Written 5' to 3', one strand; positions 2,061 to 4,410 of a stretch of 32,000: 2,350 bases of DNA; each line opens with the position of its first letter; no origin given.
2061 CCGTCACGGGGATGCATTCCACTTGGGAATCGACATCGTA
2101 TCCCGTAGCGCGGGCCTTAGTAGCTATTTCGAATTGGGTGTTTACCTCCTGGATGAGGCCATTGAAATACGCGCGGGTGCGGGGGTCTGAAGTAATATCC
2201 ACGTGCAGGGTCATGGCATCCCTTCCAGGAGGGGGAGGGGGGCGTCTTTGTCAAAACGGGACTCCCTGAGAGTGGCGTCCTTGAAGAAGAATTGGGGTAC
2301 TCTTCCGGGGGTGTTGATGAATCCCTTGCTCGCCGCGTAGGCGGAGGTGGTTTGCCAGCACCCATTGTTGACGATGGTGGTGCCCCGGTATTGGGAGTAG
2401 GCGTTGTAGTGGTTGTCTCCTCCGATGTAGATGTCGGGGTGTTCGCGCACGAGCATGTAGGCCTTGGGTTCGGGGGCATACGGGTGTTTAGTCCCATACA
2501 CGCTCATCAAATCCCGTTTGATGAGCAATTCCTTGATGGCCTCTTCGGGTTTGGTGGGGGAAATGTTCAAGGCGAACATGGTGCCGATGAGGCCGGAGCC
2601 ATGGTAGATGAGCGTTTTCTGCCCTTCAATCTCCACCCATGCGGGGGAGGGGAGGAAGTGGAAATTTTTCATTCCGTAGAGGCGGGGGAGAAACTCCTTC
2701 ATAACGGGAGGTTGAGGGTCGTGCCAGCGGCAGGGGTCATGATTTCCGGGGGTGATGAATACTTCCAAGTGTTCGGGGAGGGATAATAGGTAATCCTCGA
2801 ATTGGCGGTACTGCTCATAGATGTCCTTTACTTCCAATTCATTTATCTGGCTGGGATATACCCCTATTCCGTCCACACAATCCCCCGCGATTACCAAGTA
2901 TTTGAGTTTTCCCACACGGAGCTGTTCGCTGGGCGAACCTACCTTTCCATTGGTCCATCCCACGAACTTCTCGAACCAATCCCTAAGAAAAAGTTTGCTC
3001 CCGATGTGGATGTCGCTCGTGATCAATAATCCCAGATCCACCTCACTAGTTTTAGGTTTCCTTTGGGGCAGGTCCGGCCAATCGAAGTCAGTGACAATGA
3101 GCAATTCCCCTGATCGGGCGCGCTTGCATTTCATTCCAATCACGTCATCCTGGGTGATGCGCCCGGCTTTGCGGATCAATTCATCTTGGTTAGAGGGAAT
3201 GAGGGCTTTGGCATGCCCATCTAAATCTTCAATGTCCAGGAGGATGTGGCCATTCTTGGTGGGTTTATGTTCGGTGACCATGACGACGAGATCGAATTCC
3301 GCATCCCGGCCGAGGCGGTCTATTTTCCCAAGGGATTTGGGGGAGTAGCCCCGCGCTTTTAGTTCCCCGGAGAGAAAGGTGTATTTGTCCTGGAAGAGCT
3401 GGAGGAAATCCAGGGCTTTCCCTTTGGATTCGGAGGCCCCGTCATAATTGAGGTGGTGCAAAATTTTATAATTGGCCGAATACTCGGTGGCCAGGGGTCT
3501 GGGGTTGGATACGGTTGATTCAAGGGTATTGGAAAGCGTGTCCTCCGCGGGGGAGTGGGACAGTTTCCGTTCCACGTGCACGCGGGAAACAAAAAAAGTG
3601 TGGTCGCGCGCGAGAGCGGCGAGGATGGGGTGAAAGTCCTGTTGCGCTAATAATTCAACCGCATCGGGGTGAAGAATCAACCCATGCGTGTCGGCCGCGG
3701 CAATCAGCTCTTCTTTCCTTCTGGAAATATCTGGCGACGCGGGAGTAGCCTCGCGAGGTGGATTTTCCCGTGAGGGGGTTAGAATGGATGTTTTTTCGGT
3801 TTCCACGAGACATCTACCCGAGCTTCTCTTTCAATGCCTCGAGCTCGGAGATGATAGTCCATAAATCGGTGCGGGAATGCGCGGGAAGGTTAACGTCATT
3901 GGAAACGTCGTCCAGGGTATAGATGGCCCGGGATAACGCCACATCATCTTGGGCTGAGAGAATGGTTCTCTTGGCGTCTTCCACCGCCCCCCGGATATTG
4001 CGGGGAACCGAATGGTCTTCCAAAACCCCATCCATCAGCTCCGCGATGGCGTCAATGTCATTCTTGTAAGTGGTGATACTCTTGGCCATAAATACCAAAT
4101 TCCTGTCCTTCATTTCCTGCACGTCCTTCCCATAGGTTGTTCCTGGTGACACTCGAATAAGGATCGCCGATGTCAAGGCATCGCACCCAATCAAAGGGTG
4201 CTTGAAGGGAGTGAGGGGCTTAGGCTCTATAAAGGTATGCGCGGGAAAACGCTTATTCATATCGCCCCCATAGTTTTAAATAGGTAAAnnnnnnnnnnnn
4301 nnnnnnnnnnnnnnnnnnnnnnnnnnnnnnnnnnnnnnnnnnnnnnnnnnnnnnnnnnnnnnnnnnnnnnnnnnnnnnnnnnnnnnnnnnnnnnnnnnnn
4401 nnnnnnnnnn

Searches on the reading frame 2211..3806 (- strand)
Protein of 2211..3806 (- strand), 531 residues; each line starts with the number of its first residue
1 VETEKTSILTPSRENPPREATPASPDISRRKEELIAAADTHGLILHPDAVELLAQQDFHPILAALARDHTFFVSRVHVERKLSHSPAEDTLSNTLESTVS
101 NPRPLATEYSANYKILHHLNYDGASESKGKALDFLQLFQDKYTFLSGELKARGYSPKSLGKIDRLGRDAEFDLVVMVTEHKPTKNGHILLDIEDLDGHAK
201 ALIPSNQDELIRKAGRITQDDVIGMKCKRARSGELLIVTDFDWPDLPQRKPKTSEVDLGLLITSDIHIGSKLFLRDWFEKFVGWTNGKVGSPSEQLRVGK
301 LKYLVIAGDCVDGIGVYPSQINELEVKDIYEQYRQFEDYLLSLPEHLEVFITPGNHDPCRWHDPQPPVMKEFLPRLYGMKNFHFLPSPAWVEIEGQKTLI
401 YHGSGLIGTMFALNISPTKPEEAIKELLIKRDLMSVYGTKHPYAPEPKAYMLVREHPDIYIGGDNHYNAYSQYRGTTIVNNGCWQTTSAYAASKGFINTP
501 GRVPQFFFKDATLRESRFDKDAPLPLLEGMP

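Call 50: find_encoding_contigs(protein=window:2211-3806:-, flank=10000, max_places=3)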
Protein window:2211-3806:- (531 aa): 3 contigs read that carry it; 3 places shown.
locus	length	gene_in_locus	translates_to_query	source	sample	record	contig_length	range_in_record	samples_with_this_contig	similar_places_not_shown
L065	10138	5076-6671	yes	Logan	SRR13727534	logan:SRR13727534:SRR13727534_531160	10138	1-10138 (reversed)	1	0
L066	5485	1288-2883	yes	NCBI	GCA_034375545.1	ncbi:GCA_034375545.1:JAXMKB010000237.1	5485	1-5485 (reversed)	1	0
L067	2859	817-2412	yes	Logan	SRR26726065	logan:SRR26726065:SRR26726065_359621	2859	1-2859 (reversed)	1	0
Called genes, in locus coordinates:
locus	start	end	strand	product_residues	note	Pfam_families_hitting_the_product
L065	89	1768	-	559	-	PF02355:SecD_SecF_C, PF00873:ACR_tran (weak)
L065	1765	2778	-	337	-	PF00873:ACR_tran (weak), PF02355:SecD_SecF_C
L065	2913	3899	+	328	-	PF17835:NOG1_N, PF00009:GTP_EFTU (faint), PF01926:MMR_HSR1, PF02421:FeoB_N, PF06858:NOG1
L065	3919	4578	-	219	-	-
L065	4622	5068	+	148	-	PF03685:UPF0147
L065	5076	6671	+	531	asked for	PF00149:Metallophos, PF04042:DNA_pol_E_B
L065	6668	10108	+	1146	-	PF03833:PolC_DP2_N, PF24844:PolC_DP2_central, PF24846:PolC_DP2_cat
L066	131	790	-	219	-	-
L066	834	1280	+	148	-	PF03685:UPF0147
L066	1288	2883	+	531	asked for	PF00149:Metallophos, PF04042:DNA_pol_E_B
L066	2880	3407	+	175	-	PF03833:PolC_DP2_N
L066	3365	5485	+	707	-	PF03833:PolC_DP2_N, PF24844:PolC_DP2_central, PF24846:PolC_DP2_cat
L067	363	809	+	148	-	PF03685:UPF0147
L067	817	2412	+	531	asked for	PF00149:Metallophos, PF04042:DNA_pol_E_B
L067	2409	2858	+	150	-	?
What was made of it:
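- DNA polymerase D genes lie 5-7 kb away (call 50).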

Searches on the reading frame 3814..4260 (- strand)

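Call 72: search_protein_families(library=pfam, proteins=[window:3814-4260:-], max_evalue=0.01)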
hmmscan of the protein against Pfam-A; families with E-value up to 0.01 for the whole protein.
window:3814-4260:- (148 aa): 1 family
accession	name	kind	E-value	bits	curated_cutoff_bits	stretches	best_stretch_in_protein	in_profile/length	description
PF03685.18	UPF0147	-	2.4e-21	76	23.6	1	67-142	3-80/81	Uncharacterised protein family (UPF0147)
